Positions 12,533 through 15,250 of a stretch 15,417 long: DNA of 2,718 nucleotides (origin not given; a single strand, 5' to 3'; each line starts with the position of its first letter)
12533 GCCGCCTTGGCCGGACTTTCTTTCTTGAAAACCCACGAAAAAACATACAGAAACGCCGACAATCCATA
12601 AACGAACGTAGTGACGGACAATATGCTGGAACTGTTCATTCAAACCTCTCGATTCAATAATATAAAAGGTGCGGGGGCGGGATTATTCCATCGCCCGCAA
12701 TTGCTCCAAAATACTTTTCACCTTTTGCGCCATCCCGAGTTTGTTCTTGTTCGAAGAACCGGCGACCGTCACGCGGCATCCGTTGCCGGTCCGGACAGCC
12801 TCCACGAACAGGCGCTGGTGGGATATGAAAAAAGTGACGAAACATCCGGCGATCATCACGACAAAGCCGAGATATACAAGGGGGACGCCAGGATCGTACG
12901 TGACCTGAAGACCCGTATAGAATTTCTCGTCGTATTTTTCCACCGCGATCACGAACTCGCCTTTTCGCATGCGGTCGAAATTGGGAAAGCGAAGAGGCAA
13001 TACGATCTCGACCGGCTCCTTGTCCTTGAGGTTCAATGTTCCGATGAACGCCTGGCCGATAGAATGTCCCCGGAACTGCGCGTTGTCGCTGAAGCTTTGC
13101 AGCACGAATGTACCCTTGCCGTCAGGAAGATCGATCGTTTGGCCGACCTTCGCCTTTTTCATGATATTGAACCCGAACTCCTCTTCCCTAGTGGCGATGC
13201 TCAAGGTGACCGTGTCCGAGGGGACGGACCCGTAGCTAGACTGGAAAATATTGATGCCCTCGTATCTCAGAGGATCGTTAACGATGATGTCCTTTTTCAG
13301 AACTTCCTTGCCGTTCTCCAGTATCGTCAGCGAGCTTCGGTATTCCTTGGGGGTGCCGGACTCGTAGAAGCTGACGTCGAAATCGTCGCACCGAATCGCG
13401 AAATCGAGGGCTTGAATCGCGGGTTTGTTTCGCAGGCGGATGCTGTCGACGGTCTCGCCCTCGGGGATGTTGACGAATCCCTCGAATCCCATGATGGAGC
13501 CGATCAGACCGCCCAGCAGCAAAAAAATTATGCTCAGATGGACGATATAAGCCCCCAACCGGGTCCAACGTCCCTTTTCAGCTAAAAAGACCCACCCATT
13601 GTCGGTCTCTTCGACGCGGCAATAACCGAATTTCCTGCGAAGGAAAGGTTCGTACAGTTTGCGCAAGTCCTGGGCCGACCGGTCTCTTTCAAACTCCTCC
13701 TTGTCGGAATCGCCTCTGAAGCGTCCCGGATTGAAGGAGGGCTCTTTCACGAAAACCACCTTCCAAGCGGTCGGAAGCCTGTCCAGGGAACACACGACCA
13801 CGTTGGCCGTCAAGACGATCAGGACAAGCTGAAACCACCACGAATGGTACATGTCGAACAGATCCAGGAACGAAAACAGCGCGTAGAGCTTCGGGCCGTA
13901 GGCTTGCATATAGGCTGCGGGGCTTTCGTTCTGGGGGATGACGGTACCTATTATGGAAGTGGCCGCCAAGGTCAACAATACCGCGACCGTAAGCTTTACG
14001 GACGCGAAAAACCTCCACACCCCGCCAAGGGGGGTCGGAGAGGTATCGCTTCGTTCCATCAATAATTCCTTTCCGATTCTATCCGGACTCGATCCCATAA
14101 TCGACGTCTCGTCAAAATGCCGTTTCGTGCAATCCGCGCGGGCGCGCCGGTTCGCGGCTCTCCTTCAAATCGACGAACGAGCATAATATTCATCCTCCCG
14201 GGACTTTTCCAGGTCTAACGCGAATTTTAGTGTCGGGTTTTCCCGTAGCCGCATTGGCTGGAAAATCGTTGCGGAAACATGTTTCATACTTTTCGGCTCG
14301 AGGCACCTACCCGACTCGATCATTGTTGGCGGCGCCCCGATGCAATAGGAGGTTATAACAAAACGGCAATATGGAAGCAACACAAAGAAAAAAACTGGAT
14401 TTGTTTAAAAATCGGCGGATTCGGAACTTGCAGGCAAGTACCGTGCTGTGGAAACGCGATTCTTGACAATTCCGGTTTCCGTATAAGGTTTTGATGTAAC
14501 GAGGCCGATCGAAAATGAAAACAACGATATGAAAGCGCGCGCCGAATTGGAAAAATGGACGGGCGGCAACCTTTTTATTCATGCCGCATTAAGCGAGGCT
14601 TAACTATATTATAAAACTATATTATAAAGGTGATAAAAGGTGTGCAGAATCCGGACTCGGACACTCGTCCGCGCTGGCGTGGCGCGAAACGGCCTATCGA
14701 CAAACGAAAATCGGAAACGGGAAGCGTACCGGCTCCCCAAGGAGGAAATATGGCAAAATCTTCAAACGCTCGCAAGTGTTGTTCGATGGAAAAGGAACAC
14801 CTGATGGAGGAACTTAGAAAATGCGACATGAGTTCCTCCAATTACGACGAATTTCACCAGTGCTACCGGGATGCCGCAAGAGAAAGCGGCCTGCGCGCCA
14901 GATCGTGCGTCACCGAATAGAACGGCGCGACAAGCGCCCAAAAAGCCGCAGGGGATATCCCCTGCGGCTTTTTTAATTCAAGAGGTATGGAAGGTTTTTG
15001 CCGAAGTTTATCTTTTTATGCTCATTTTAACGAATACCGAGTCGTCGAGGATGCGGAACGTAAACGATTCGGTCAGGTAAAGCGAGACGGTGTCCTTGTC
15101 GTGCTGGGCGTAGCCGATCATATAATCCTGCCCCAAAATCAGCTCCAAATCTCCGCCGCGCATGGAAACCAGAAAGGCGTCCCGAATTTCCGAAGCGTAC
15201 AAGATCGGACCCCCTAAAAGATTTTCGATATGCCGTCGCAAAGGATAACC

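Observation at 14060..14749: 690-bp AT-rich intergenic island with a perfect tandem 13-bp repeat, an orphan consensus SD and GC dyads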

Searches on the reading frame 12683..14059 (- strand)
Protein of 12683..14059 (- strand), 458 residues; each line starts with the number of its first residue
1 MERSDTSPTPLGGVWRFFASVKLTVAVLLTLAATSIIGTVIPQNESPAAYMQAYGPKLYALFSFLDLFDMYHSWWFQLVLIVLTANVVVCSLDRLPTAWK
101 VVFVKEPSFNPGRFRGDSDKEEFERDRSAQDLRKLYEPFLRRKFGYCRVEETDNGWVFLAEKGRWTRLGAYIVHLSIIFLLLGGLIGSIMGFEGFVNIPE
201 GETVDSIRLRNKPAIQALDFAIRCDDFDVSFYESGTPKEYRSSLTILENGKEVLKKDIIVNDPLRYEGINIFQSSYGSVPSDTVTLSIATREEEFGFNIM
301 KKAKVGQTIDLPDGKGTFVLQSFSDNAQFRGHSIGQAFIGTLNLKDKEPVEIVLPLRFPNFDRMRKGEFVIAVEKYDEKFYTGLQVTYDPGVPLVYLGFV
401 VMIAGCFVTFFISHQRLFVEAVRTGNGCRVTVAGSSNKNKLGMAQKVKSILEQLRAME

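Call 12: search_protein_families(library=pfam, proteins=[window:12683-14059:-], max_evalue=0.01)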
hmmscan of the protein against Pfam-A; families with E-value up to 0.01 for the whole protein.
window:12683-14059:- (458 aa): 1 family
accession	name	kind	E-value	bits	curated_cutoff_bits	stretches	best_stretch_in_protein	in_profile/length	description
PF05140.19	ResB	-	3.2e-109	366.4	24.6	2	21-347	1-315/486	ResB-like family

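Call 13: find_encoding_contigs(protein=window:12683-14059:-, flank=10000, max_places=10)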
Protein window:12683-14059:- (458 aa): 3 contigs read that carry it; 1 place shown.
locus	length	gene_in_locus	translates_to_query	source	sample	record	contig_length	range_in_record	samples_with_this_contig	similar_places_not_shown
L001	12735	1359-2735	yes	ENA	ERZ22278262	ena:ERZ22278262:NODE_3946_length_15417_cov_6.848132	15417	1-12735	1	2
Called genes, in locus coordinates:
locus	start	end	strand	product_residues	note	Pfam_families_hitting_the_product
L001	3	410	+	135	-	?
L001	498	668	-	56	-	-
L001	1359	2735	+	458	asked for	PF05140:ResB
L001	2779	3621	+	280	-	PF01578:Cytochrom_C_asm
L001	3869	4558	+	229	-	PF02085:Cytochrom_CIII (weak), PF14522:Cytochrome_C7 (faint), PF14537:Cytochrom_c3_2 (faint)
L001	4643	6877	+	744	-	PF04879:Molybdop_Fe4S4, PF00384:Molybdopterin, PF01568:Molydop_binding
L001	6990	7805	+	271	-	PF00037:Fer4 (faint), PF12797:Fer4_2 (weak), PF12837:Fer4_6 (faint), PF13183:Fer4_8 (faint), PF13187:Fer4_9 (weak), PF13247:Fer4_11, PF25160:LdpA_Fe-S-bd (weak), PF12838:Fer4_7 (weak), +1 more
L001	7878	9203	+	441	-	PF03916:NrfD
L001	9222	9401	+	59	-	-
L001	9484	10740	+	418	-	PF00275:EPSP_synthase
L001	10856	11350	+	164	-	-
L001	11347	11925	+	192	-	PF07690:MFS_1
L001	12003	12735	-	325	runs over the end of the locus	-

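Call 15: find_homologous_proteins(query=window:12683-14059:-, max_evalue=1e-30)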
Query window:12683-14059:- (458 aa): 4144 proteins with E <= 1e-30 among 8000 candidates; the best 120 are listed.
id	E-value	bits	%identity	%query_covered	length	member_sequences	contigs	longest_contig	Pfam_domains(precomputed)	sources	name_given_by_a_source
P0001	0.0e+0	1042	100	100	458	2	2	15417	PF05140.20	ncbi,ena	-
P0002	5.6e-267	904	85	100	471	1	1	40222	PF05140.20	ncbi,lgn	-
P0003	1.7e-232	790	74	100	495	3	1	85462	PF05140.20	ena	-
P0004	1.0e-231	788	74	100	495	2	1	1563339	PF05140.20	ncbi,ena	-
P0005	3.2e-218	743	69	99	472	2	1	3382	PF05140.20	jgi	jgi:cytochrome c biogenesis protein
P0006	3.1e-217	740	69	100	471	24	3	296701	PF05140.20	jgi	jgi:cytochrome c biogenesis protein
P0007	1.5e-214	731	68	100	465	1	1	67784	PF05140.20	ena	-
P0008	7.7e-214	729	67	100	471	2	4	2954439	PF05140.20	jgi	jgi:cytochrome c biogenesis protein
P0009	2.5e-212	724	67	100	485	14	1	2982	PF05140.20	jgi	jgi:cytochrome c biogenesis protein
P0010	5.3e-212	723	67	100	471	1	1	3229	PF05140.20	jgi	jgi:cytochrome c biogenesis protein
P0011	2.0e-211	721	66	100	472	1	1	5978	PF05140.20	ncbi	-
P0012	8.2e-210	715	69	96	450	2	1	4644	PF05140.20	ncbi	-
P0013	5.9e-208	709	66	100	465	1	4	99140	PF05140.20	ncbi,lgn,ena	-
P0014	8.6e-206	702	70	94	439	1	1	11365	PF05140.20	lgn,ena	-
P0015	1.7e-197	675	62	99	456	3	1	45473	PF05140.20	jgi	jgi:cytochrome c biogenesis protein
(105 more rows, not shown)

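Call 17: find_encoding_contigs(protein=P0002, flank=6000, max_places=3)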
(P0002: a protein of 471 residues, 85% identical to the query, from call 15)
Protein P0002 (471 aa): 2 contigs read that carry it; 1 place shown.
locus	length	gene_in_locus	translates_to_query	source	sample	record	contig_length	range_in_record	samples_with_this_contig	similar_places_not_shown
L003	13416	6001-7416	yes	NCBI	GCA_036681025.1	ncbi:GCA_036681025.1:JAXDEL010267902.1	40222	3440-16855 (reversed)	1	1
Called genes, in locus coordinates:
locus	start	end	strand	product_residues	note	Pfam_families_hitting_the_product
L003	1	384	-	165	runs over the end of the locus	PF18306:LDcluster4, PF03641:Lysine_decarbox (faint)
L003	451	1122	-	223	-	PF02230:Abhydrolase_2, PF00561:Abhydrolase_1 (faint), PF12146:Hydrolase_4 (faint), PF07859:Abhydrolase_3 (faint)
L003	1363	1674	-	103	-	-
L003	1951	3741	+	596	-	PF04055:Radical_SAM (faint), PF08497:Radical_SAM_N, PF11842:DUF3362 (weak)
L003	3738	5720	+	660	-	PF04055:Radical_SAM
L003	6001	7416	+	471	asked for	PF05140:ResB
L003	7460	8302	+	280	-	PF01578:Cytochrom_C_asm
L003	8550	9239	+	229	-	PF02085:Cytochrom_CIII (weak), PF14537:Cytochrom_c3_2 (faint), PF22113:Mtrc-MtrF_II-IV_dom (weak), PF02085:Cytochrom_CIII (weak), PF14522:Cytochrome_C7 (weak)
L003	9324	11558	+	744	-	PF04879:Molybdop_Fe4S4, PF00384:Molybdopterin, PF01568:Molydop_binding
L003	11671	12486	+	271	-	PF00037:Fer4 (faint), PF12797:Fer4_2 (weak), PF12837:Fer4_6 (faint), PF13183:Fer4_8 (faint), PF13187:Fer4_9 (weak), PF13247:Fer4_11 (weak), PF25160:LdpA_Fe-S-bd (weak), PF12838:Fer4_7 (weak), +1 more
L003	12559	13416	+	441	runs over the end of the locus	PF03916:NrfD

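Call 18: find_encoding_contigs(protein=P0004, flank=6000, max_places=3)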
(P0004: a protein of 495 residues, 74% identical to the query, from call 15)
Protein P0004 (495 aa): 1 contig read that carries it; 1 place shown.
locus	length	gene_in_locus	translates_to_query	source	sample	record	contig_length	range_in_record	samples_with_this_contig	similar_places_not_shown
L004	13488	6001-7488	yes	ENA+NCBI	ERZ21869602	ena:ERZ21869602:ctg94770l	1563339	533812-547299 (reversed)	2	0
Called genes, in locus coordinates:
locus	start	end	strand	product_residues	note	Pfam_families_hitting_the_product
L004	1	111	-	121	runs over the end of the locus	PF09527:ATPase_gene1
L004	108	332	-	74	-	-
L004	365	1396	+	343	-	PF01368:DHH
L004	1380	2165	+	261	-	PF23023:Anti-Pycsar_Apyc1, PF00753:Lactamase_B, PF12706:Lactamase_B_2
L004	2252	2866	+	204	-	PF13241:NAD_binding_7, PF14824:Sirohm_synth_M (weak)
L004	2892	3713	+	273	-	PF01578:Cytochrom_C_asm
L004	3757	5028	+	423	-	PF05201:GlutR_N, PF01488:Shikimate_DH, PF00745:GlutR_dimer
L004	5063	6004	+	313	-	PF00698:Acyl_transf_1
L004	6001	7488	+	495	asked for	PF05140:ResB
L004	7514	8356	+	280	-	PF01578:Cytochrom_C_asm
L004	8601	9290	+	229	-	PF02085:Cytochrom_CIII (faint), PF14522:Cytochrome_C7 (faint)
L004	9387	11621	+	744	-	PF04879:Molybdop_Fe4S4, PF00384:Molybdopterin, PF01568:Molydop_binding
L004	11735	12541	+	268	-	PF25160:LdpA_Fe-S-bd (faint), PF00037:Fer4 (faint), PF12797:Fer4_2 (weak), PF12837:Fer4_6 (faint), PF13183:Fer4_8 (faint), PF13237:Fer4_10 (faint), PF12838:Fer4_7 (faint), PF13247:Fer4_11, +1 more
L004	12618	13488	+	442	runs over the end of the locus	PF03916:NrfD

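Call 19: find_encoding_contigs(protein=P0006, flank=6000, max_places=3)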
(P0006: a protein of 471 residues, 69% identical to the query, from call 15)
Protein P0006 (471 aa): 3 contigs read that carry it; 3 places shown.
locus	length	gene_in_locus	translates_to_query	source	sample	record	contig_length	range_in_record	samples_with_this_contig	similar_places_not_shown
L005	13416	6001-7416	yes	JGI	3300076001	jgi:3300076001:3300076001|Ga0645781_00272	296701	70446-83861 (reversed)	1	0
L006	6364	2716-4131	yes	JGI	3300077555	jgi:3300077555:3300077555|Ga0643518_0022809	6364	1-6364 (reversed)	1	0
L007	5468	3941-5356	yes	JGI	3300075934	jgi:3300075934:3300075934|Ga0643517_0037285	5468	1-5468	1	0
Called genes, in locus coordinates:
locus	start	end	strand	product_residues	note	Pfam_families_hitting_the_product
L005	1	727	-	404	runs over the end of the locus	-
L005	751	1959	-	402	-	PF14238:DUF4340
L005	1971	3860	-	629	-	PF23357:DUF7088, PF09822:ABC_transp_aux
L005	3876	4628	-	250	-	PF01061:ABC2_membrane (weak), PF12679:ABC2_membrane_2, PF12730:ABC2_membrane_4, PF12698:ABC2_membrane_3 (weak)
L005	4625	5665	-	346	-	PF00005:ABC_tran, PF13304:AAA_21 (faint)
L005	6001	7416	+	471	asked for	PF05140:ResB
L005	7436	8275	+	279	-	PF01578:Cytochrom_C_asm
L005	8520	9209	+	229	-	PF02085:Cytochrom_CIII (weak), PF14537:Cytochrom_c3_2 (faint), PF22113:Mtrc-MtrF_II-IV_dom (weak), PF14522:Cytochrome_C7 (weak)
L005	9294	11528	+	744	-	PF04879:Molybdop_Fe4S4, PF00384:Molybdopterin, PF01568:Molydop_binding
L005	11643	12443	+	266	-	PF00037:Fer4 (faint), PF12797:Fer4_2 (weak), PF12837:Fer4_6 (faint), PF13237:Fer4_10 (faint), PF13187:Fer4_9 (weak), PF13247:Fer4_11 (weak), PF25160:LdpA_Fe-S-bd (weak), PF12838:Fer4_7 (weak), +1 more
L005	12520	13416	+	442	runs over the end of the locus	PF03916:NrfD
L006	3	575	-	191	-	?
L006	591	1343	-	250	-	PF01061:ABC2_membrane (weak), PF12679:ABC2_membrane_2, PF12730:ABC2_membrane_4, PF12698:ABC2_membrane_3 (weak)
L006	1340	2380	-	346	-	PF00005:ABC_tran, PF13304:AAA_21 (faint)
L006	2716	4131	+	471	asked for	PF05140:ResB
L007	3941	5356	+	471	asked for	PF05140:ResB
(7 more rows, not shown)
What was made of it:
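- Closest known: resB/ccsB-ccsA. Different: Upstream neighbours differ in every relative examined: radical-SAM genes, an acyltransferase gene, an ABC transporter (calls 17-19).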

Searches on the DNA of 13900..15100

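Call 5: search_rna_families(source=window, start=13900, end=15100, threshold=evalue, max_evalue=10, show_alignments=3)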
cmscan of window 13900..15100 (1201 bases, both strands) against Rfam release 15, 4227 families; matches with E-value up to 10: 15.
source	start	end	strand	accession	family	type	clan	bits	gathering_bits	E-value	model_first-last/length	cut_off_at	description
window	14940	15001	-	RF02901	AaHKsRNA41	Gene; sRNA;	-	29.4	97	0.00015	1-187/187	no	Aggregatibacter sRNA 41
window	14909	14987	+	RF02621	BSnc120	Gene; sRNA;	-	27.9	114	0.00056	1-88/88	no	Brucella sRNA 120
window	14902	14974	+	RF02057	STnc40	Gene; sRNA;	-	26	45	0.057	1-70/70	no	Salmonella enterica sRNA STnc40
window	14940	14973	+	RF04255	MIR8001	Gene; miRNA;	-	23.7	90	0.092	15-51/67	no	MIR8001 microRNA precursor family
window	14940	15025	-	RF01820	RsaE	Gene; sRNA;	-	22.8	79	0.38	1-112/112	no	RNA Staph. aureus E (RoxS)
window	14940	14974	-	RF04340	Plastid-psbJ-4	Cis-reg;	CL00152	20.8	55.2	0.93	1-65/65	no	Plastid-psbJ-4 3UTR RNA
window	14928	15030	-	RF02905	sRNA41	Gene; sRNA;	-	20.7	45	1.4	1-113/113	no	Archaeal Small RNA 41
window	14940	14973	-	RF00971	mir-578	Gene; miRNA;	-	19.4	98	1.9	1-84/84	no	mir-578 microRNA precursor family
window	14939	15015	-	RF02057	STnc40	Gene; sRNA;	-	19.2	45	2.3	1-70/70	no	Salmonella enterica sRNA STnc40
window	14885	14976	+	RF00021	Spot_42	Gene; sRNA;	-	17.8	80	1.5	1-115/115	no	Spot 42 RNA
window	14857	14974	+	RF02552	RcsR1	Gene; sRNA;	-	17.7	60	1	1-96/96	no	RcsR1 sRNA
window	14941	14972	+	RF03659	MIR2871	Gene; miRNA;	-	17.7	99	3.3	1-118/118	no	MIR2871 microRNA precursor family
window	14943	14972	-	RF02503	Atu_C9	Gene; sRNA;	-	16.2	40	0.092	161-192/192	no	Rhizobiales sRNA Atu_C9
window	14672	14978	+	RF00084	CsrC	Gene; sRNA;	CL00106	16.1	61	0.027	1-255/255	no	CsrC RNA family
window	14893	14974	+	RF01394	isrK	Gene; sRNA;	-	13.1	50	6.1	1-77/77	no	isrK Hfq binding RNA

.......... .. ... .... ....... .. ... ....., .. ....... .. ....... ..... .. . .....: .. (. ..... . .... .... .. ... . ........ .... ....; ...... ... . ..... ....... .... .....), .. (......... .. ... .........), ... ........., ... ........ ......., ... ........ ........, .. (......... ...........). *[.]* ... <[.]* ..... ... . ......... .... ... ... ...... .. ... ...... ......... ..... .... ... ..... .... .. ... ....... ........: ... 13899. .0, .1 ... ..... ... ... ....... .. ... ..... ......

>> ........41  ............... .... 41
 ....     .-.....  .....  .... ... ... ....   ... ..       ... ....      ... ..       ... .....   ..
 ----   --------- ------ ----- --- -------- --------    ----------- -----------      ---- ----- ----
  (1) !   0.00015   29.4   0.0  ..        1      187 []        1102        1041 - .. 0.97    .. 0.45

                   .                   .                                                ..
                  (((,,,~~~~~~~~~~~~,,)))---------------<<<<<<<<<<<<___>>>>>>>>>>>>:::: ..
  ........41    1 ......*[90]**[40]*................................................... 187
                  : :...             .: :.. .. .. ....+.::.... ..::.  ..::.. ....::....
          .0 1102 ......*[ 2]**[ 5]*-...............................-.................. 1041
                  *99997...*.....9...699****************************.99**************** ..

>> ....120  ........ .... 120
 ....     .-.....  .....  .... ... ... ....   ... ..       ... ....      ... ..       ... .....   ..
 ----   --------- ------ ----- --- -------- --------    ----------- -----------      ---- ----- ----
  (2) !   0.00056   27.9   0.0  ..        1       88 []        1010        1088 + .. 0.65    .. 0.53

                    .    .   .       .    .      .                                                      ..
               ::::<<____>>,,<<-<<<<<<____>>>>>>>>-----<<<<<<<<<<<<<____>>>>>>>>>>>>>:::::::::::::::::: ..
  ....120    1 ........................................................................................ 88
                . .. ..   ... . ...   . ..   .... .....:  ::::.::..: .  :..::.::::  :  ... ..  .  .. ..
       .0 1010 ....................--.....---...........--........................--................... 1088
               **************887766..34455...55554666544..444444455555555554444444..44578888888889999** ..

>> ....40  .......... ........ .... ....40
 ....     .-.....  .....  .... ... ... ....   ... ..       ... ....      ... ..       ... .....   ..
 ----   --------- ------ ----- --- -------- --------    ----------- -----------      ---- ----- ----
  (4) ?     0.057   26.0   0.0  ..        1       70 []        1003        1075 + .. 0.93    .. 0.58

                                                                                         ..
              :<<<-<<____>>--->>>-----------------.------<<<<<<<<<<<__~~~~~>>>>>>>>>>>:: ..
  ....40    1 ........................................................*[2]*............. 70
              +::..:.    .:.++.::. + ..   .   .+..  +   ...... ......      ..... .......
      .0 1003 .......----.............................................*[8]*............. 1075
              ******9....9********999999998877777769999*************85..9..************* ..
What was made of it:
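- On Any Rfam RNA family (riboswitch, leader, sRNA): At E<=10 all 15 matches centre on the terminator hairpin at 14940-14973 or nearby; only the lowest-ranked but one, CsrC at 16.1 bits against a gathering score of 61, spans 14672-14978 and so reaches into the gap (call 5).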

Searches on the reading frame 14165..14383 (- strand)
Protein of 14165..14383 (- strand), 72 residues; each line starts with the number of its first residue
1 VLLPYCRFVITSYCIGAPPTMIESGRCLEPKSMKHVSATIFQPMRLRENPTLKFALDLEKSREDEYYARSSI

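Call 12: search_protein_families(library=pfam, proteins=[window:14165-14383:-], max_evalue=0.01)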
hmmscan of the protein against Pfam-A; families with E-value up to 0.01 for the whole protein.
window:14165-14383:- (72 aa): 0 families

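Call 60: search_protein_families(library=ncbifam, max_evalue=0.1, proteins=[window:14165-14380:-])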
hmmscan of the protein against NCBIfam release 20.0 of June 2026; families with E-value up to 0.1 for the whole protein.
window:14165-14380:- (71 aa): 0 families

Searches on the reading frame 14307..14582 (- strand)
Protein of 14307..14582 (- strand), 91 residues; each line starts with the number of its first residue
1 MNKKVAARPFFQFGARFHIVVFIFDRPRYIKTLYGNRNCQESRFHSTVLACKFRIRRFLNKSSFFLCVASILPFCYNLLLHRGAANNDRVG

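Call 12: search_protein_families(library=pfam, proteins=[window:14307-14582:-], max_evalue=0.01)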
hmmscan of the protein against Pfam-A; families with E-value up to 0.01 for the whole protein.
window:14307-14582:- (91 aa): 0 families

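Call 60: search_protein_families(library=ncbifam, max_evalue=0.1, proteins=[window:14307-14579:-])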
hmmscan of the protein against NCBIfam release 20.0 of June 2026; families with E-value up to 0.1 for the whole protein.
window:14307-14579:- (90 aa): 0 families

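Call 79: search_protein_representatives(protein=window:14307-14582:-)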
Query: 91 residues. Proteins with E-value up to 0.001 (for the whole library): 1; up to 1e-10: 0; up to 1e-30: 0. The best 1 are listed.
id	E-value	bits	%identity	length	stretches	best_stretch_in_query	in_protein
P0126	9.2e-10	54.8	33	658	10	20-51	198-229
